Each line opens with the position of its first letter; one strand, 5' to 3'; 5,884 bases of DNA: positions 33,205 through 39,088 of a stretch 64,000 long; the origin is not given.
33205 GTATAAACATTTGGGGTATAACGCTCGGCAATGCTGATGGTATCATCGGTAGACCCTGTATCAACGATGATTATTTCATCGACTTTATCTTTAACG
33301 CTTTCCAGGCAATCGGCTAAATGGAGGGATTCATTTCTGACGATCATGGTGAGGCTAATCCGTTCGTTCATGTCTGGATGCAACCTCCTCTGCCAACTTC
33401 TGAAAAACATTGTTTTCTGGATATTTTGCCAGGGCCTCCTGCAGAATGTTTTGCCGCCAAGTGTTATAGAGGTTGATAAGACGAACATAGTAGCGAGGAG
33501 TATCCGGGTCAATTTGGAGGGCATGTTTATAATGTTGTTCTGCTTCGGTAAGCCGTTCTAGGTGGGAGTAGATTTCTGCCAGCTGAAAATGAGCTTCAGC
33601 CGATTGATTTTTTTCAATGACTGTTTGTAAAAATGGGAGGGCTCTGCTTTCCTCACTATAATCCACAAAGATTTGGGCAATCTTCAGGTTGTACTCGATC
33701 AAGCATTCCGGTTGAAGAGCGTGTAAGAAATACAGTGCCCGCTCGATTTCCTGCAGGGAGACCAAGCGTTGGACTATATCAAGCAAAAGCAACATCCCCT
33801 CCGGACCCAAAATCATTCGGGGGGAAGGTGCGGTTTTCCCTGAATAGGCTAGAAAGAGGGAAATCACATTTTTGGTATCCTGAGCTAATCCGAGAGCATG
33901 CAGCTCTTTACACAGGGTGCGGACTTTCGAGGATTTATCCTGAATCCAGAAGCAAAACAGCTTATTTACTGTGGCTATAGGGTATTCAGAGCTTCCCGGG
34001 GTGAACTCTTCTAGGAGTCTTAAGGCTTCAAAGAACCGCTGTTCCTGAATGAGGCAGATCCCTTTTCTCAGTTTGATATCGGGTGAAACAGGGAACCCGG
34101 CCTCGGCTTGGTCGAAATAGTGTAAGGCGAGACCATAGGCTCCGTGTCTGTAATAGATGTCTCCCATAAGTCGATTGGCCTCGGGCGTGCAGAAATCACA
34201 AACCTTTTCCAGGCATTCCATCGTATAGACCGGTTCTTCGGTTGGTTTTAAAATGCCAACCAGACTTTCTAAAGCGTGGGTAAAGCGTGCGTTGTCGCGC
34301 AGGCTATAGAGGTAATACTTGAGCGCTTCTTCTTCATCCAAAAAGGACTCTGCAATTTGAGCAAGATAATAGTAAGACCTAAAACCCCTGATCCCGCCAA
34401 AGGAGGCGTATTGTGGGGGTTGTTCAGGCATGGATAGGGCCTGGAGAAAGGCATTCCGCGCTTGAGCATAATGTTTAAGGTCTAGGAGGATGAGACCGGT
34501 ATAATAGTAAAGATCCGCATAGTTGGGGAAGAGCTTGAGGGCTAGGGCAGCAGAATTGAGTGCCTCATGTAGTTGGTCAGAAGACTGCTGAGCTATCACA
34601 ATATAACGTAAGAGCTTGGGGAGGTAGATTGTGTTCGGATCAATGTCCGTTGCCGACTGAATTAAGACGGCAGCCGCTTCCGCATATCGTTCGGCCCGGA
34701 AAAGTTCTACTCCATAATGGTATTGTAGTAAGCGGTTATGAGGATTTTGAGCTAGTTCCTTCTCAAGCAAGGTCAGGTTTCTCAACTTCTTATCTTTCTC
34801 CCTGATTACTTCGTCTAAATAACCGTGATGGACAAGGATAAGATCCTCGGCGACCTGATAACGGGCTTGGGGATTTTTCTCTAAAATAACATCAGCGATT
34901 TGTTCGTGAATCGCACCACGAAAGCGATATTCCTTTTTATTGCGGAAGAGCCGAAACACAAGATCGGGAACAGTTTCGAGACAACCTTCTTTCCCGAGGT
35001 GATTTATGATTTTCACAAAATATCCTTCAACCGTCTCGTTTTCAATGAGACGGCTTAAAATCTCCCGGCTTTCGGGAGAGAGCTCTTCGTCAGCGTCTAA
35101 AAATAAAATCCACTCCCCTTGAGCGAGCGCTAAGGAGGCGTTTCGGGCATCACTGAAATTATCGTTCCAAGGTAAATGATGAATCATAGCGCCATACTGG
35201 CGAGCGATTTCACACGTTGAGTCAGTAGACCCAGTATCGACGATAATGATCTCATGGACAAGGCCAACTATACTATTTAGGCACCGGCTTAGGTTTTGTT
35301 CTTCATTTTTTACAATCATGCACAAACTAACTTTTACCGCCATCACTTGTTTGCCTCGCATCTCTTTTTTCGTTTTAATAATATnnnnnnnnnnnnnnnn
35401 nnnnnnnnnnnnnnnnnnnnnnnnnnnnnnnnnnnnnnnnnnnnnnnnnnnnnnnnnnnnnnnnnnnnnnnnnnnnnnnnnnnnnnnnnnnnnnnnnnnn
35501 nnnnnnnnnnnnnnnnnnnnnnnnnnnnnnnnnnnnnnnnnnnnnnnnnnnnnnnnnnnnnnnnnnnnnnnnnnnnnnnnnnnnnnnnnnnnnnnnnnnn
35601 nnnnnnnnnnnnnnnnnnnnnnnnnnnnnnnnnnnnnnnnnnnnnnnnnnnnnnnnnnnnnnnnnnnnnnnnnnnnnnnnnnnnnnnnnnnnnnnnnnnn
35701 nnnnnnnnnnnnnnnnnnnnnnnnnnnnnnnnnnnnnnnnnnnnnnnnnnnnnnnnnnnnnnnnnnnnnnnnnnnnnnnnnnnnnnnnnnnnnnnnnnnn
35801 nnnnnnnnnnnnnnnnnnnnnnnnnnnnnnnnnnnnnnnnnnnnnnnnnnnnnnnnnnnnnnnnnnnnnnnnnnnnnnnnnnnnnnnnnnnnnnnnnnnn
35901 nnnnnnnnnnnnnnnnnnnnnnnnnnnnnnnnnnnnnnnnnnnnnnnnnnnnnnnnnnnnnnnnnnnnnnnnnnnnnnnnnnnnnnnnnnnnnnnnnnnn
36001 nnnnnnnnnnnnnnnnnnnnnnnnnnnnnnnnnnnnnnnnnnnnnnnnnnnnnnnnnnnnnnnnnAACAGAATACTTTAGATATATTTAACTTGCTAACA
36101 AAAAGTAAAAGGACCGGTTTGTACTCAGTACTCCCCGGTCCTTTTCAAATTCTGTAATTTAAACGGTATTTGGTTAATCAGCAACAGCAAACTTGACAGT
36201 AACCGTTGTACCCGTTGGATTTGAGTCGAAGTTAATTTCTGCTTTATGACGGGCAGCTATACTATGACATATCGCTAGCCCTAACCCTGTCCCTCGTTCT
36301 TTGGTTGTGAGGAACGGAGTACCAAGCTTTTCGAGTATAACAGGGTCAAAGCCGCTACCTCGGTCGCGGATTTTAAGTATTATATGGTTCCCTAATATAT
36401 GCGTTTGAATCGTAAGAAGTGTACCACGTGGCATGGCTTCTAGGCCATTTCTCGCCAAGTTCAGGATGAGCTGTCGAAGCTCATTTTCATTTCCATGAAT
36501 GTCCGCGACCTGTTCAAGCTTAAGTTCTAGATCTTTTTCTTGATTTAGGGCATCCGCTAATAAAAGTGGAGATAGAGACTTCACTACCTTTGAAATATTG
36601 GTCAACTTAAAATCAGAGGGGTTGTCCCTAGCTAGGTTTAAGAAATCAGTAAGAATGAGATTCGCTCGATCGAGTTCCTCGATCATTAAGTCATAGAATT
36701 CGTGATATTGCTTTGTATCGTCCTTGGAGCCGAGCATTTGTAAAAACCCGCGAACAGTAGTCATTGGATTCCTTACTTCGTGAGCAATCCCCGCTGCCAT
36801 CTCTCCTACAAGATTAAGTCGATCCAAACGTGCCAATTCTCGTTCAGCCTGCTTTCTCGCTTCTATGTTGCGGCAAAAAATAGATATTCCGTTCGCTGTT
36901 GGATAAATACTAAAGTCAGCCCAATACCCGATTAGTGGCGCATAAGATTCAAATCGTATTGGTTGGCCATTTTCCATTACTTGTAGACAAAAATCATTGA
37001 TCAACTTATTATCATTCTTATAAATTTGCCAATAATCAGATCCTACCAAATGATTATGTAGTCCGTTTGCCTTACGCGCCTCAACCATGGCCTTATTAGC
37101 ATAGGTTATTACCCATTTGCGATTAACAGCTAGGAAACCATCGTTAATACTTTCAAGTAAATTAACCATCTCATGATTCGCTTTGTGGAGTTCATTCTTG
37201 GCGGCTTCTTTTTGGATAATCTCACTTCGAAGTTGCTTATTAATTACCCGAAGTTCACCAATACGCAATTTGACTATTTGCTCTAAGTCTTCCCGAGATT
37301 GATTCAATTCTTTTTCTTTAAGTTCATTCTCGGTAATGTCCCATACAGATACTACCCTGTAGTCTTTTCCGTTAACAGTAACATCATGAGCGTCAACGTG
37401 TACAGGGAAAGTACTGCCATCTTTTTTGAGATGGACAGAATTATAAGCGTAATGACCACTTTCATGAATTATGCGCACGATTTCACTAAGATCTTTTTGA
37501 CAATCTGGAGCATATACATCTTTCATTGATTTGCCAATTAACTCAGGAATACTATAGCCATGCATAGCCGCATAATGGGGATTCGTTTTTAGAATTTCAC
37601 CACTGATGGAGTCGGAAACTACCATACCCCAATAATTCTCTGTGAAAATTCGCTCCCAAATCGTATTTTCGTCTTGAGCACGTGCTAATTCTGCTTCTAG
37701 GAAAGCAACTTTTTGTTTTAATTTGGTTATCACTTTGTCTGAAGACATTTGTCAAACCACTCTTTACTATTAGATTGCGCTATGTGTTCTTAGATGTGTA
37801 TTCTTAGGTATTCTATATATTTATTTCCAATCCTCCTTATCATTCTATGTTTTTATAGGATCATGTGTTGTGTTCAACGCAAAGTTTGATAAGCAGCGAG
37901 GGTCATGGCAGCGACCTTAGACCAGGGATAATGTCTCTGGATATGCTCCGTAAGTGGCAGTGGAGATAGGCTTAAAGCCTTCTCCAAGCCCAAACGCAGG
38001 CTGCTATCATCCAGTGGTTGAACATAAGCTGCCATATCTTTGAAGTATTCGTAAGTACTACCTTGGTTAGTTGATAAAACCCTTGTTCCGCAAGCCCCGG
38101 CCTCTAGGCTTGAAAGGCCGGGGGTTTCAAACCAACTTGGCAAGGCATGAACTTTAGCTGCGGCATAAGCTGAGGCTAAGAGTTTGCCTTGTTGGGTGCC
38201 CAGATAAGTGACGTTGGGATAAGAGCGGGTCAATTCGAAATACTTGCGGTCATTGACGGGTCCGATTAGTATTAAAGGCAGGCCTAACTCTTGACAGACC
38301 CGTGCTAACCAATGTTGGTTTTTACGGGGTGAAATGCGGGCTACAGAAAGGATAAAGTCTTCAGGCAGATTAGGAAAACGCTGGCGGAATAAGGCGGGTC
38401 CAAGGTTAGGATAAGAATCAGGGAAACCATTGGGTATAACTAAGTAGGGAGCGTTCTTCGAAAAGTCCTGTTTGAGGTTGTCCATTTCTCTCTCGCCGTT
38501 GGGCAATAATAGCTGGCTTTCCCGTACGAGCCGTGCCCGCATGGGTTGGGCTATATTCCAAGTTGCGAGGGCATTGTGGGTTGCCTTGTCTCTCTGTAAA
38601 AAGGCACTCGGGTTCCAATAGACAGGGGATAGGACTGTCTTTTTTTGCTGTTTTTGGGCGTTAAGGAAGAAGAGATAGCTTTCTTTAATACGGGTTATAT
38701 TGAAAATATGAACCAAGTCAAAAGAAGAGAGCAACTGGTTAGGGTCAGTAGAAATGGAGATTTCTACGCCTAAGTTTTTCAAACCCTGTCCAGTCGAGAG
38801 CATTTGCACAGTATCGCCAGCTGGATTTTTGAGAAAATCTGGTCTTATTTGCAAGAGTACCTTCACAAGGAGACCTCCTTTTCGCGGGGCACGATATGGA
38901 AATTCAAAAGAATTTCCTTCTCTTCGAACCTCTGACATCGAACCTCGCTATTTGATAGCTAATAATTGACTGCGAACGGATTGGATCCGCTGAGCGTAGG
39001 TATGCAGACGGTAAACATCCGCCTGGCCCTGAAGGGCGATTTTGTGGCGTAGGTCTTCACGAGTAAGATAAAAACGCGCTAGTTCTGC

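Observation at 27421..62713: A ~35 kb mosaic island of soluble glycosyltransferases, nucleotide-sugar genes and uncharacterised structural proteins with no export machinery: probable mother-cell protein-glycosylation / spore-surface system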

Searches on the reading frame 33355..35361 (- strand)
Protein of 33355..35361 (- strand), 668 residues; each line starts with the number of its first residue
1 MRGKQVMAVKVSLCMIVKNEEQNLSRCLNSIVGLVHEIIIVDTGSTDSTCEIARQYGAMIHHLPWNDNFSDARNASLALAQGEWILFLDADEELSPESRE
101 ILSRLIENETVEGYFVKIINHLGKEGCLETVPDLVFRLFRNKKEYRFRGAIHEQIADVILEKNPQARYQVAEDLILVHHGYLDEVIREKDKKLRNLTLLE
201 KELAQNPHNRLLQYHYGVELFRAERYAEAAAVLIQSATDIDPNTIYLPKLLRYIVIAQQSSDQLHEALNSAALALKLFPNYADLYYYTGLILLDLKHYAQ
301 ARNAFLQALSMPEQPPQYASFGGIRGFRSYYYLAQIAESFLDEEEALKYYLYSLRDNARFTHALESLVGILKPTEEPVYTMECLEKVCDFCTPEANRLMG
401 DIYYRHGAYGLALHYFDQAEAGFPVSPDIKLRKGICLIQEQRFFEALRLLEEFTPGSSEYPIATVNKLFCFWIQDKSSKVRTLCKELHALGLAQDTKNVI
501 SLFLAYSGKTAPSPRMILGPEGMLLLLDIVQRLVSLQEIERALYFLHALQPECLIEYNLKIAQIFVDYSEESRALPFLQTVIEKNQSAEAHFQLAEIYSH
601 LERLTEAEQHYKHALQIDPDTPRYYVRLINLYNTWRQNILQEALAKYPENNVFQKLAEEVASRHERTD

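Call 5: search_protein_families(library=pfam, proteins=[window:33355-35361:-], max_evalue=0.01)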
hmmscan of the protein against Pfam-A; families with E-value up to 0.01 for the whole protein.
window:33355-35361:- (668 aa): 21 families
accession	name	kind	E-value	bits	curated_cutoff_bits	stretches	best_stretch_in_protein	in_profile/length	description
PF00535.33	Glycos_transf_2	-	2.9e-24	86.3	23.3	1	12-125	1-122/168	Glycosyl transferase family 2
PF13432.12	TPR_16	-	1.8e-18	67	32.7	3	399-452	3-56/65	Tetratricopeptide repeat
PF07719.23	TPR_2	-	1.3e-16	59.7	27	2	588-620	1-33/34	Tetratricopeptide repeat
PF14559.12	TPR_19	-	2.6e-16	60.2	25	2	573-625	9-62/68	Tetratricopeptide repeat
PF13428.12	TPR_14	-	8.9e-10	38.7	23.5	1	589-630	2-43/44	Tetratricopeptide repeat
PF13424.12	TPR_12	-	3.1e-09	37.4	30.1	1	586-618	43-75/77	Tetratricopeptide repeat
PF00515.34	TPR_1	-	3.6e-09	36.5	27.8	1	588-620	1-33/34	Tetratricopeptide repeat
PF13181.12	TPR_8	-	1.3e-07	31.6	25.7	1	588-620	1-33/34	Tetratricopeptide repeat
PF25062.1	ARM_TT21_N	-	3.6e-07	30.6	40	1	403-454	4-54/222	Tetratricopeptide repeat protein 21 N-terminal ARM repeat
PF13704.12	Glyco_tranf_2_4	-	5.3e-07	30.5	27.5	1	18-94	1-84/98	Glycosyl transferase family 2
PF13431.12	TPR_17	-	3.4e-06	27.3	24.4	1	274-302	5-33/34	Tetratricopeptide repeat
PF13414.12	TPR_11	-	1.3e-05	25.2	26.8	1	601-628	7-34/42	TPR repeat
PF12895.13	ANAPC3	-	0.00013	22.7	27.2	0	384-452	12-81/82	Anaphase-promoting complex, cyclosome, subunit 3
PF13371.12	TPR_9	-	0.00019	21.8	35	1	259-317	6-64/73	Tetratricopeptide repeat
PF10111.15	Glyco_tranf_2_2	-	0.00024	21.1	27.3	1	36-107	30-107/276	Glycosyltransferase like family 2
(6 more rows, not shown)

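Call 60: search_solved_structures(query=window:33355-35361:-, max_evalue=0.01)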
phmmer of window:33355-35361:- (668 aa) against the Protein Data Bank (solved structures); distinct sequences matched with E-value up to 0.01: 57.
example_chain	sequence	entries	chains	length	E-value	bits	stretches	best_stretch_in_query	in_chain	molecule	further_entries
22ao_A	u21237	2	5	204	4.7e-36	127.6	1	5-205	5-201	GmaR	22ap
7msk_A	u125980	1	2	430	9.7e-24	86.9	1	14-293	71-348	Glyco_trans_2-like domain-containing protein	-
7msn_A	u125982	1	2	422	3.3e-20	75.2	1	13-298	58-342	SPbeta prophage-derived glycosyltransferase SunS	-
7msp_A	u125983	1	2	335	8.8e-20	73.9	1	13-237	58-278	SPbeta prophage-derived glycosyltransferase SunS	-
7x9r_A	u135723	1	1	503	2.2e-12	49.4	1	148-284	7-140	Glycosyl transferase family 2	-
7yeh_B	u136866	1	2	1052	2.6e-10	42.6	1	512-628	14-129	UDP-N-acetylglucosamine--peptide N-acetylglucosaminyltransferase 110 kDa subunit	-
9qhb_A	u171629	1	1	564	3.3e-10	42.2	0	565-647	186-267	Engineered tetratricopeptide repeat protein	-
7yea_A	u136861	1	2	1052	5.9e-10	41.4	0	560-628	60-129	UDP-N-acetylglucosamine--peptide N-acetylglucosaminyltransferase 110 kDa subunit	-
7ntf_A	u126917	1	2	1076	7.6e-10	41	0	572-628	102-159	Isoform 1 of UDP-N-acetylglucosamine--peptide N-acetylglucosaminyltransferase 110 kDa subu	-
1w3b_A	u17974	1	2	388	1.9e-08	36.4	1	573-628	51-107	UDP-N-ACETYLGLUCOSAMINE--PEPTIDE N-ACETYLGLUCOSAMINYLTRANSFERASE 110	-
6eou_A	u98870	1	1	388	2.5e-08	36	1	573-628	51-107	UDP-N-acetylglucosamine--peptide N-acetylglucosaminyltransferase 110 kDa subunit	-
5hea_A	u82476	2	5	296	8.3e-07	31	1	11-104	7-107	Putative glycosyltransferase (GalT1)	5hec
8bu0_A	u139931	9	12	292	1.2e-06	30.5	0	565-647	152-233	Consensus tetratricopeptide repeat protein | Crystal structure of an 8-repeat consensus TPR superhelix with Zinc. | Monomer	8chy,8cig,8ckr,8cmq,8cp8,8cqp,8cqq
6b85_J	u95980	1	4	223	2.6e-06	29.3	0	578-628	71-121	TMHC4_R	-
9qhc_A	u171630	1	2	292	6.7e-06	28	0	567-647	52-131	Engineered tetratricopeptide repeat protein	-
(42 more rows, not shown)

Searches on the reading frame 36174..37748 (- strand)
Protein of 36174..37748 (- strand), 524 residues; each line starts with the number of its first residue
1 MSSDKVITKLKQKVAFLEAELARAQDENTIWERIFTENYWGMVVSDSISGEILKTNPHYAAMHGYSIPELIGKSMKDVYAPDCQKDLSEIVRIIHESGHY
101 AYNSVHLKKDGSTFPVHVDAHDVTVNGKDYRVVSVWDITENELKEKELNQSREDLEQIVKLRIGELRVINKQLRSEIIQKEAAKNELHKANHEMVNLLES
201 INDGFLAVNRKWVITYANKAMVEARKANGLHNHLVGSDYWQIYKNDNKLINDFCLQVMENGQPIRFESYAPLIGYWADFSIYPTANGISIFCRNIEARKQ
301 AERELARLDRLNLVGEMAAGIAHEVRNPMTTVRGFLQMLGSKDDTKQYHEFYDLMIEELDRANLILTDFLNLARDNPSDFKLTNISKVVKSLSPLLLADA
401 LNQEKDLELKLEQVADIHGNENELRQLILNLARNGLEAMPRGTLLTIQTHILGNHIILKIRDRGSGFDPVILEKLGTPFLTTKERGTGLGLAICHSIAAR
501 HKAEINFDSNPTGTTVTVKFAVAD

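Call 5: search_protein_families(library=pfam, proteins=[window:36174-37748:-], max_evalue=0.01)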
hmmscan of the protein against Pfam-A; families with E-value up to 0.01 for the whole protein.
window:36174-37748:- (524 aa): 7 families
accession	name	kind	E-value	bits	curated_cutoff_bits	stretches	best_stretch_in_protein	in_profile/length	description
PF02518.31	HATPase_c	-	3.7e-20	72.9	26.4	1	419-521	1-108/111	Histidine kinase-, DNA gyrase B-, and HSP90-like ATPase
PF00512.31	HisKA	-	6.1e-14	52.3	26.9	1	315-374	3-62/66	His Kinase A (phospho-acceptor) domain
PF13426.13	PAS_9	-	9e-14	52.1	27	1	42-140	4-103/103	PAS domain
PF00989.32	PAS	-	5e-11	43.1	22.6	1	41-124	13-97/113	PAS fold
PF08448.16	PAS_4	-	5.5e-08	33.5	23.1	0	49-141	14-108/110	PAS fold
PF13188.13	PAS_8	-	1.4e-06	28.4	21.8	0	41-88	13-59/65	PAS domain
PF13581.12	HATPase_c_2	-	0.00037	20.9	27.4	1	444-519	55-126/127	Histidine kinase-like ATPase domain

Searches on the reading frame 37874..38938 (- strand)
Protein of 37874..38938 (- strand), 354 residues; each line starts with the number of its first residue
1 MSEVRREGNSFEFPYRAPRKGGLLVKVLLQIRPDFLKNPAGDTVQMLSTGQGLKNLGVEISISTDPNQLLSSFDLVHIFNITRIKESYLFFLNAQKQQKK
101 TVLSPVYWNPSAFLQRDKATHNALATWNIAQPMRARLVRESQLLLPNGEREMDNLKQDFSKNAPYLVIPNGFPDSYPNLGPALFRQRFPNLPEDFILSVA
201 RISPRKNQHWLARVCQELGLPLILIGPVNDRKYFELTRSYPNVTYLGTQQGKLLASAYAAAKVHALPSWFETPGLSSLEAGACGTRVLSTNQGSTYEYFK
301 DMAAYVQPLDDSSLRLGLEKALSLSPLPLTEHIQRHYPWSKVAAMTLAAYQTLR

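Call 5: search_protein_families(library=pfam, proteins=[window:37874-38938:-], max_evalue=0.01)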
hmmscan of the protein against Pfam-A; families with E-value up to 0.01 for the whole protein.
window:37874-38938:- (354 aa): 2 families
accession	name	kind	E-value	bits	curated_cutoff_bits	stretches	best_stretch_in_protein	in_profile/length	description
PF00534.26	Glycos_transf_1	-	8.5e-14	51.9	26.4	1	186-325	8-159/172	Glycosyl transferases group 1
PF13692.12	Glyco_trans_1_4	-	3.6e-12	47.2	27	1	196-301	4-117/142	Glycosyl transferases group 1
